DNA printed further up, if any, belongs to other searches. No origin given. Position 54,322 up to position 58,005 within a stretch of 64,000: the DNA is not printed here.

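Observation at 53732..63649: Compact hybrid NRPS-PKS island (PPTase / KS-AT*-T-TE / C'-A-T / MFS) bracketed by IS scars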

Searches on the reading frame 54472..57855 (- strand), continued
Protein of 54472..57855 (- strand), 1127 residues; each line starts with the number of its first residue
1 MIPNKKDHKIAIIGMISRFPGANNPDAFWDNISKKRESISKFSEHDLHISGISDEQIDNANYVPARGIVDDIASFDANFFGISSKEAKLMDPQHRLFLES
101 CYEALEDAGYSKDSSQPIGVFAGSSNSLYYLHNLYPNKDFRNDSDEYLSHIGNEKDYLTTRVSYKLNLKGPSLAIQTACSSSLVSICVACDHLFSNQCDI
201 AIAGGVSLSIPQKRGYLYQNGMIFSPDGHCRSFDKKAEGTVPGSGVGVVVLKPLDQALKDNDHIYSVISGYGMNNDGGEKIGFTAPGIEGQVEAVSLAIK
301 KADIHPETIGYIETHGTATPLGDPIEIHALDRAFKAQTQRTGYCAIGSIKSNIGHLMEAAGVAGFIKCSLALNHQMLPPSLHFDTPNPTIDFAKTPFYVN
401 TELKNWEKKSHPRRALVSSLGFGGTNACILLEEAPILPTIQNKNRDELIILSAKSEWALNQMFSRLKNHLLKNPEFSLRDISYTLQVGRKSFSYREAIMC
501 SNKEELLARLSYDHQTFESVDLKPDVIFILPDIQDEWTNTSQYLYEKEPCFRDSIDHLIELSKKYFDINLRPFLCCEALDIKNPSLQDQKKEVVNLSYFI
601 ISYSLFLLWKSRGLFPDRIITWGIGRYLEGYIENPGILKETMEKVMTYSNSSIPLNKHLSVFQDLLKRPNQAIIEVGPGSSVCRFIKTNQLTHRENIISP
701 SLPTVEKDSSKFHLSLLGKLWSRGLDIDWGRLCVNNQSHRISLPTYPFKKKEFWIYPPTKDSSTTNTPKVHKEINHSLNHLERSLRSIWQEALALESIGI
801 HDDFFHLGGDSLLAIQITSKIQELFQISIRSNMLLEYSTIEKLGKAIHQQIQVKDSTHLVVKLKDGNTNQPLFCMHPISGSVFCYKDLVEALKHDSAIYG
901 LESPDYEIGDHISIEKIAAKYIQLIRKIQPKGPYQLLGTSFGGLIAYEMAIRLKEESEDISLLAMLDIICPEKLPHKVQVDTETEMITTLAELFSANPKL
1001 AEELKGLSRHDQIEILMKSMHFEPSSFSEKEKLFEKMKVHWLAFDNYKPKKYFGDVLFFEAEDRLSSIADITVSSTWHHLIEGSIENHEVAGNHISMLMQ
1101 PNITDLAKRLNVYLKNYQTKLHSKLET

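Call 41: find_encoding_contigs(protein=P0007, flank=10000, max_places=1)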
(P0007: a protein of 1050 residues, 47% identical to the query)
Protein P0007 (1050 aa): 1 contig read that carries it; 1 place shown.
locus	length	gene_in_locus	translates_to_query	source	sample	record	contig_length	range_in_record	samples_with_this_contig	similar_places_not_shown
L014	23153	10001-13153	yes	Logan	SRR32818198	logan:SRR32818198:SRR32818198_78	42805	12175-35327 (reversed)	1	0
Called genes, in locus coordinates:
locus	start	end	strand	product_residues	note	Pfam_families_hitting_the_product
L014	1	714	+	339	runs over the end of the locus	PF13624:SurA_N_3 (weak)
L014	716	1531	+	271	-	PF00398:RrnaAD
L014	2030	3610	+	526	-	PF00089:Trypsin, PF13365:Trypsin_2, PF08238:Sel1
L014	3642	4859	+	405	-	PF00023:Ank (faint), PF12796:Ank_2, PF13606:Ank_3 (faint)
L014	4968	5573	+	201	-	-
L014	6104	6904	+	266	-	PF05401:NodS (weak), PF01209:Ubie_methyltran, PF13489:Methyltransf_23, PF05175:MTS, PF08241:Methyltransf_11, PF08242:Methyltransf_12, PF13649:Methyltransf_25, PF13847:Methyltransf_31, +4 more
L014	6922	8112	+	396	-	PF07690:MFS_1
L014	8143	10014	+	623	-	PF00501:AMP-binding, PF00550:PP-binding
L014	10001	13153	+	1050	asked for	PF00109:ketoacyl-synt, PF02801:Ketoacyl-synt_C, PF16197:KAsynt_C_assoc, PF22336:RhiE-like_linker, PF22621:CurL-like_PKS_C, PF00550:PP-binding, PF00975:Thioesterase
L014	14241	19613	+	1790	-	PF25023:TEN_YD-shell (weak), PF05593:RHS_repeat (weak), PF25023:TEN_YD-shell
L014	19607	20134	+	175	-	-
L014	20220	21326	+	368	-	PF05175:MTS, PF13489:Methyltransf_23, PF01209:Ubie_methyltran, PF02390:Methyltransf_4 (weak), PF08241:Methyltransf_11, PF08242:Methyltransf_12, PF13649:Methyltransf_25, PF13847:Methyltransf_31, +1 more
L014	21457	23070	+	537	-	PF00221:Lyase_aromatic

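Call 55: search_dna_similar(query=window:54472-57855:-, collection=plasmids, mode=protein, max_rows=15, max_evalue=1e-20)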
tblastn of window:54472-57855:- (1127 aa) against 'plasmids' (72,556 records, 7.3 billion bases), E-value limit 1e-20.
In 4 record(s) the limit of 40 matching pieces per record was reached: places in those records are undercounted.
Records with a match: 1244; places in all: 4499; records where one place covers at least 80% of the query: 10.
Best place of each record, by identity: <60% 1244.
By first word of the organism name: Streptomyces 253; Salmonella 179; Bacillus 145; Ralstonia 133; Burkholderia 62; Rhizobium 46; Klebsiella 35; Sinorhizobium 31; Priestia 17; Bradyrhizobium 15; and 111 more.
By predicted mobility (MOB-suite, as given by PLSDB): non-mobilizable 671; conjugative 334; mobilizable 239.
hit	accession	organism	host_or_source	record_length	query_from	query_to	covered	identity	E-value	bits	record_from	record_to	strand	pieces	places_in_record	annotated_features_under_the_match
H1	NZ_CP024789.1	Nostoc flagelliforme CCNUN1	cell culture,desert soil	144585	9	1119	99%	37.4%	0e+0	768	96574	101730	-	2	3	type I polyketide synthase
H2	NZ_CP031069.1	Bacillus sp. JAS24-2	cell culture,soil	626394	10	1115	98%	36.4%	0e+0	645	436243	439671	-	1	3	beta-ketoacyl synthase N-terminal-like domain-containing protein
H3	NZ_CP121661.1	Sinorhizobium terangae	Desmanthus virgatus,cell culture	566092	3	1114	99%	35.5%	3e-144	685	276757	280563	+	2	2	non-ribosomal peptide synthetase/type I polyketide synthase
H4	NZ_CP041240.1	Sinorhizobium mexicanum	Acaciella angustissima,cell culture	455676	3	1114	99%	34.8%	3e-139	680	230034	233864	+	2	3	non-ribosomal peptide synthetase/type I polyketide synthase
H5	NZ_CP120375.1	Sinorhizobium garamanticum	Argyrolobium uniflorum,Cell culture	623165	5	1114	98%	34.9%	2e-143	686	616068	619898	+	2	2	non-ribosomal peptide synthetase/type I polyketide synthase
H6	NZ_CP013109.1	Sinorhizobium americanum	Vachellia farnesiana,cell culture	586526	3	1114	96%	35.4%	7e-137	661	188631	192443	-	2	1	hybrid non-ribosomal peptide synthetase/type I polyketide synthase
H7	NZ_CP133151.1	Sinorhizobium chiapasense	Acaciella angustissima,cell culture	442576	3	1114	98%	34.9%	9e-139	672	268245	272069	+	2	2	amino acid adenylation domain-containing protein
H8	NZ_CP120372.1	Sinorhizobium numidicum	Argyrolobium uniflorum,Cell culture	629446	3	1114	99%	33.6%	8e-144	677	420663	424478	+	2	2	non-ribosomal peptide synthetase/type I polyketide synthase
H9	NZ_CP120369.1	Sinorhizobium numidicum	Argyrolobium uniflorum,Cell culture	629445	3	1114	99%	33.6%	8e-144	677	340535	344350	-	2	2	non-ribosomal peptide synthetase/type I polyketide synthase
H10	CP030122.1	Brasilonema octagenarum UFV-E1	Eucalyptus grandis,mixed culture,leaves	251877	10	1114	85%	38.3%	1e-168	679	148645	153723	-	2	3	polyketide synthase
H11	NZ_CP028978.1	Lactiplantibacillus plantarum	liquid feed,pig feed from feed plant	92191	9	1098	77%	36.0%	1e-113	520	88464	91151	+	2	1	beta-ketoacyl synthase N-terminal-like domain-containing protein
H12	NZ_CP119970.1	Gloeocapsopsis dulcis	Dried cell culture,Desert, underside of ...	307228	10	661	58%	46.8%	1e-167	557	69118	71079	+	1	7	type I polyketide synthase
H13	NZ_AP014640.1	Leptolyngbya boryana IAM M-101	-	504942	10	668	58%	45.9%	1e-173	575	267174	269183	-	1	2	type I polyketide synthase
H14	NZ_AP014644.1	Leptolyngbya boryana dg5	-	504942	10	668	58%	45.9%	1e-173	575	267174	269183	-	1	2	type I polyketide synthase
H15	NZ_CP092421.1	Leptolyngbya boryana IU 594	-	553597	10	668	58%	45.9%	1e-173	575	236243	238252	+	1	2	type I polyketide synthase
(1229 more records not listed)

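Call 56: get_annotated_region(hit=H11, flank=9000)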
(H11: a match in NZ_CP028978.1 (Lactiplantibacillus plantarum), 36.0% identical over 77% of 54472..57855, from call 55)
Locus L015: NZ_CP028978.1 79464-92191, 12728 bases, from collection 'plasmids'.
description: Lactiplantibacillus plantarum strain LQ80 plasmid pLQ801, complete sequence
organism: Lactiplantibacillus plantarum (NCBI taxid 1590)
taxonomy: Bacteria; Bacillota; Bacilli; Lactobacillales; Lactobacillaceae; Lactiplantibacillus; Lactiplantibacillus plantarum
host: -; source: liquid feed,pig feed from feed plant; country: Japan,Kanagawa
typing (MOB-suite, as given by PLSDB): mobilizable; replicon rep_cluster_167; relaxase MOBP
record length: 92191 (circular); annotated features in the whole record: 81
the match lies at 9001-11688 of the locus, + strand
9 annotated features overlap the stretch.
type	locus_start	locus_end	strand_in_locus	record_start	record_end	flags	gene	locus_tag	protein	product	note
CDS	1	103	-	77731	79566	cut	-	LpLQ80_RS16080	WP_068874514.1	MFS transporter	-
CDS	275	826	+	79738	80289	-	-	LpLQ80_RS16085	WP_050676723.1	TetR/AcrR family transcriptional regulator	GO:0006355 - regulation of DNA-templated transcription [Evidence IEA]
CDS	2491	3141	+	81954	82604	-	-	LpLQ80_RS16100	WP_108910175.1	TetR/AcrR family transcriptional regulator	GO:0006355 - regulation of DNA-templated transcription [Evidence IEA]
CDS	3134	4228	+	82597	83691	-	-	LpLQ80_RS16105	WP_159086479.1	3-oxoacyl-ACP synthase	-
CDS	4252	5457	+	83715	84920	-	-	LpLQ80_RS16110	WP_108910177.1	thiolase family protein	-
CDS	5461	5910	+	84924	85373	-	-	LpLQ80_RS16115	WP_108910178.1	zinc ribbon domain-containing protein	-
CDS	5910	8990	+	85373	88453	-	-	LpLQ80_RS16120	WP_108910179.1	amino acid adenylation domain-containing protein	-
CDS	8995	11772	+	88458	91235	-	-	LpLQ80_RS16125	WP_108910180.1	beta-ketoacyl synthase N-terminal-like domain-containing protein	-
CDS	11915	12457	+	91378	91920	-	-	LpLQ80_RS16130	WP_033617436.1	4'-phosphopantetheinyl transferase superfamily protein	-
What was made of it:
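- Closest known: Mutanocyclin/reutericyclin synthases MucD/MucE. Same: A dedicated PPTase and an MFS gene next to the synthase genes (L015, call 56).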

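Call 57: get_annotated_region(hit=H2, flank=8000)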
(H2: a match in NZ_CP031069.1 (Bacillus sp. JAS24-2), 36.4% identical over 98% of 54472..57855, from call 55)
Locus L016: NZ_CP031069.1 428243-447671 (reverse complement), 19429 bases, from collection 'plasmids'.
description: Bacillus sp. JAS24-2 plasmid pl626, complete sequence
organism: Bacillus sp. JAS24-2 (NCBI taxid 2217832)
taxonomy: Bacteria; Bacillota; Bacilli; Bacillales; Bacillaceae; Bacillus; Bacillus sp. JAS24-2
host: -; source: cell culture,soil; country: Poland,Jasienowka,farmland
typing (MOB-suite, as given by PLSDB): non-mobilizable; replicon rep_cluster_125,rep_cluster_459; mating-pair formation MPF_T
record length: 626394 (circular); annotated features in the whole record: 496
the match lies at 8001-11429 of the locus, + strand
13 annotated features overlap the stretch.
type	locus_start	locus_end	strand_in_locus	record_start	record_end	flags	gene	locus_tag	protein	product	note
CDS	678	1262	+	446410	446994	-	-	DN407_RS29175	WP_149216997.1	TetR/AcrR family transcriptional regulator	GO:0006355 - regulation of DNA-templated transcription [Evidence IEA]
CDS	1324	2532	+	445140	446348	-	-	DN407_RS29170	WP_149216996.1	ABC transporter permease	-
CDS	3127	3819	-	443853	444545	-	-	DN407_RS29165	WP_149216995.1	4'-phosphopantetheinyl transferase superfamily protein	-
CDS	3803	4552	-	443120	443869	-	-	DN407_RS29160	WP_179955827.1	alpha/beta fold hydrolase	-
CDS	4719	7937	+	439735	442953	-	-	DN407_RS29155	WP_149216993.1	non-ribosomal peptide synthetase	-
CDS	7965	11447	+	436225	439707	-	-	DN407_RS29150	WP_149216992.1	beta-ketoacyl synthase N-terminal-like domain-containing protein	-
CDS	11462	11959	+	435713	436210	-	-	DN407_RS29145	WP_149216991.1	HXXEE domain-containing protein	-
CDS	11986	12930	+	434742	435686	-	-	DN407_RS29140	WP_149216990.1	tetrahydrofolate dehydrogenase/cyclohydrolase catalytic domain-containing protein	-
CDS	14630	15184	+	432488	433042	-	-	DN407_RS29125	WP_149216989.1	histidine phosphatase family protein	-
CDS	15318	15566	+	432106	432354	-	-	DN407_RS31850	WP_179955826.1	hypothetical protein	-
CDS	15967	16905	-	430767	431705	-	-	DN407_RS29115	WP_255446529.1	endonuclease/exonuclease/phosphatase family protein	-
CDS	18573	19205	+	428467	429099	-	-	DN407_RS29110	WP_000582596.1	hypothetical protein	-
CDS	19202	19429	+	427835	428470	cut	-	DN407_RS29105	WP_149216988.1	hypothetical protein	-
